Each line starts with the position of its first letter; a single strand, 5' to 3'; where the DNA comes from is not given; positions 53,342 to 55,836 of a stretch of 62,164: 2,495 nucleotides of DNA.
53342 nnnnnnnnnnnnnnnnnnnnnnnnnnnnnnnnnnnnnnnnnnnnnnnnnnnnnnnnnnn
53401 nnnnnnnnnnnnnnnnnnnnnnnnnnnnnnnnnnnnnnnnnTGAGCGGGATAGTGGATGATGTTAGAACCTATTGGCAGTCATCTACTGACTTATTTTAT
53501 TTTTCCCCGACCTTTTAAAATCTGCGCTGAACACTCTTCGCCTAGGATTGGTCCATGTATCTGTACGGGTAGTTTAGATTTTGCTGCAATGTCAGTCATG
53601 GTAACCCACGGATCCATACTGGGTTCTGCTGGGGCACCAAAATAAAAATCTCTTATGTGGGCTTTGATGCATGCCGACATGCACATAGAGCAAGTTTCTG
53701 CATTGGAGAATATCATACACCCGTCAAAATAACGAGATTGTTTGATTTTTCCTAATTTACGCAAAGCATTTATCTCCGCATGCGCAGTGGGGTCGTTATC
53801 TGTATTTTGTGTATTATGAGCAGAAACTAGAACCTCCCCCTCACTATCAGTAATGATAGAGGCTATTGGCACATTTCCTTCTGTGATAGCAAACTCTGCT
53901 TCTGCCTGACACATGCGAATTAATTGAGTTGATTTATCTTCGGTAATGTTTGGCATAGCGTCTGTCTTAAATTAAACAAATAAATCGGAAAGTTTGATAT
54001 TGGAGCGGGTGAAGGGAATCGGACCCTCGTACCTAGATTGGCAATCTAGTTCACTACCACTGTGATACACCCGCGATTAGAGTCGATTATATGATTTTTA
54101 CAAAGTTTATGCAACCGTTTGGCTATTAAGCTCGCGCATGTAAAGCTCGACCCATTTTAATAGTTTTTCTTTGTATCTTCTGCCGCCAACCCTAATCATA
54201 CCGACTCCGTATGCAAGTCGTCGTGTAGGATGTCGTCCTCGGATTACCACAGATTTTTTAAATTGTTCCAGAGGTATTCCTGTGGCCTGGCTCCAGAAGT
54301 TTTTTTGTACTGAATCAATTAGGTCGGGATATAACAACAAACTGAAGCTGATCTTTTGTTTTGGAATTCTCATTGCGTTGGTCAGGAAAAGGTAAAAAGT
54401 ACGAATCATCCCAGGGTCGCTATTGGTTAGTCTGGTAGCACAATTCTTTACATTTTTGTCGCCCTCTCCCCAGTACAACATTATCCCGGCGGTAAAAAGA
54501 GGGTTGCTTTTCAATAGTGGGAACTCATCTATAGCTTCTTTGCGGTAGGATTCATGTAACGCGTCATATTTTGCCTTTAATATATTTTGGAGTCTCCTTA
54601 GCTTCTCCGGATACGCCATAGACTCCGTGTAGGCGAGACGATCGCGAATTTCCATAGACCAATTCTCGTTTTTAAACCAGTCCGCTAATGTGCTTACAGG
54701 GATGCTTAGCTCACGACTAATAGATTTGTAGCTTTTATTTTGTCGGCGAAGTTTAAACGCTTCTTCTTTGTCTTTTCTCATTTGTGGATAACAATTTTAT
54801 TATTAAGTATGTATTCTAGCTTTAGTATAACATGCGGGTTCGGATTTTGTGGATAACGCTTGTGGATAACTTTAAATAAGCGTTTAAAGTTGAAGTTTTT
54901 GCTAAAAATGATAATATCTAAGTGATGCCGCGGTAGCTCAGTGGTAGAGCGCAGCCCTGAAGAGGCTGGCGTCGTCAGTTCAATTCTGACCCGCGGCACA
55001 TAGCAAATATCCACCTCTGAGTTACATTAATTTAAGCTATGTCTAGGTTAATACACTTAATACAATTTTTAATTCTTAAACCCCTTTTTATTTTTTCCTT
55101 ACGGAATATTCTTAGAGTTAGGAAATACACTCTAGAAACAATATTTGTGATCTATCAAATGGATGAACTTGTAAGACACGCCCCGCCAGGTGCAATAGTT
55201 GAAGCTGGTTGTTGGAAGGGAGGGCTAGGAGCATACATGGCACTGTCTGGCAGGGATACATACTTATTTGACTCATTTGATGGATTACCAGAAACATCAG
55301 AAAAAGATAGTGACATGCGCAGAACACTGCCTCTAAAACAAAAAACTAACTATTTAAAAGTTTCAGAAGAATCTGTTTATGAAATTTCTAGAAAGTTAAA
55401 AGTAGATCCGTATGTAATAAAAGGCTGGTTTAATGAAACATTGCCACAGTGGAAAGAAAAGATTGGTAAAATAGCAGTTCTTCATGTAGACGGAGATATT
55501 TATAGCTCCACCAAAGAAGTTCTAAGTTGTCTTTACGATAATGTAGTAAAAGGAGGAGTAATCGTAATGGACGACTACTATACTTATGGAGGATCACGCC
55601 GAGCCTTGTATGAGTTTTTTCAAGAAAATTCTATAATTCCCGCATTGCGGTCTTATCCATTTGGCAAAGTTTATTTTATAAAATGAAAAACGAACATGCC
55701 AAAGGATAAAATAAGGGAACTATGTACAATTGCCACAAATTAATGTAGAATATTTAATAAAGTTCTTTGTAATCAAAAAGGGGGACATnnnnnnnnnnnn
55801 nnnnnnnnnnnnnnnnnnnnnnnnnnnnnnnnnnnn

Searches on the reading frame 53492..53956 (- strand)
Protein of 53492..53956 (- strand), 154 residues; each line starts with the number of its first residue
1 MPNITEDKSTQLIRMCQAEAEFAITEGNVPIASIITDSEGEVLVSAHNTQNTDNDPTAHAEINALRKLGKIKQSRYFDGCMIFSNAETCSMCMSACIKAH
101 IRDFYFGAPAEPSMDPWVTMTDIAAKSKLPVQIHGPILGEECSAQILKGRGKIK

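Call 61: search_protein_families(library=pfam, proteins=[window:53492-53956:-], max_evalue=0.01)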
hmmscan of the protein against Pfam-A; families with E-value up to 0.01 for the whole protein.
window:53492-53956:- (154 aa): 3 families
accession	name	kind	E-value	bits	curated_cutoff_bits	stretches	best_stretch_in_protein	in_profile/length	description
PF00383.29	dCMP_cyt_deam_1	-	3e-21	75.7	25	1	9-107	4-101/102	Cytidine and deoxycytidylate deaminase zinc-binding region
PF14437.12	MafB19-deam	-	3.6e-17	63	27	1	11-109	5-102/142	MafB19-like deaminase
PF14439.12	Bd3614-deam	-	2.1e-06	28.1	38.5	1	31-98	10-76/113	Bd3614-like deaminase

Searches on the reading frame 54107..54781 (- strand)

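Call 61: search_protein_families(library=pfam, proteins=[window:54107-54781:-], max_evalue=0.01)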
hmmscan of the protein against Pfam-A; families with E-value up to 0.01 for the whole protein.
window:54107-54781:- (224 aa): 2 families
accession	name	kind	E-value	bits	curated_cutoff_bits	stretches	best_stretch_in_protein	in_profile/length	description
PF04218.19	CENP-B_N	-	0.0015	18.6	21.2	1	3-39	10-46/53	CENP-B N-terminal DNA-binding domain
PF25787.1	HTH_SB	-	0.0032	17.6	43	1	12-32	19-39/53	Sleeping Beauty transposase HTH domain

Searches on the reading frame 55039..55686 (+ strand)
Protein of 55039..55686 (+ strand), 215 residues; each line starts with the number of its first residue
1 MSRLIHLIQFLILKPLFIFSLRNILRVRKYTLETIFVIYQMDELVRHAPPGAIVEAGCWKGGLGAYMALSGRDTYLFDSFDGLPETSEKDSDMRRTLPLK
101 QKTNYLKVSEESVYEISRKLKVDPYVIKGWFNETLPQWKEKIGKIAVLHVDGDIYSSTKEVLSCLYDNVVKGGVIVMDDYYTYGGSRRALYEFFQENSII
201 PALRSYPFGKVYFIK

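Call 61: search_protein_families(library=pfam, proteins=[window:55039-55686:+], max_evalue=0.01)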
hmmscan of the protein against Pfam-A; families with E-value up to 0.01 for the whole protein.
window:55039-55686:+ (215 aa): 2 families
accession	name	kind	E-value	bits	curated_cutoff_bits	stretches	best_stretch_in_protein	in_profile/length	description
PF05711.17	TylF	-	2.1e-35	122.7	23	1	41-205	83-254/264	Macrocin-O-methyltransferase (TylF)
PF13578.12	Methyltransf_24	-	1.3e-08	36.1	26.3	1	54-180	1-105/105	Methyltransferase domain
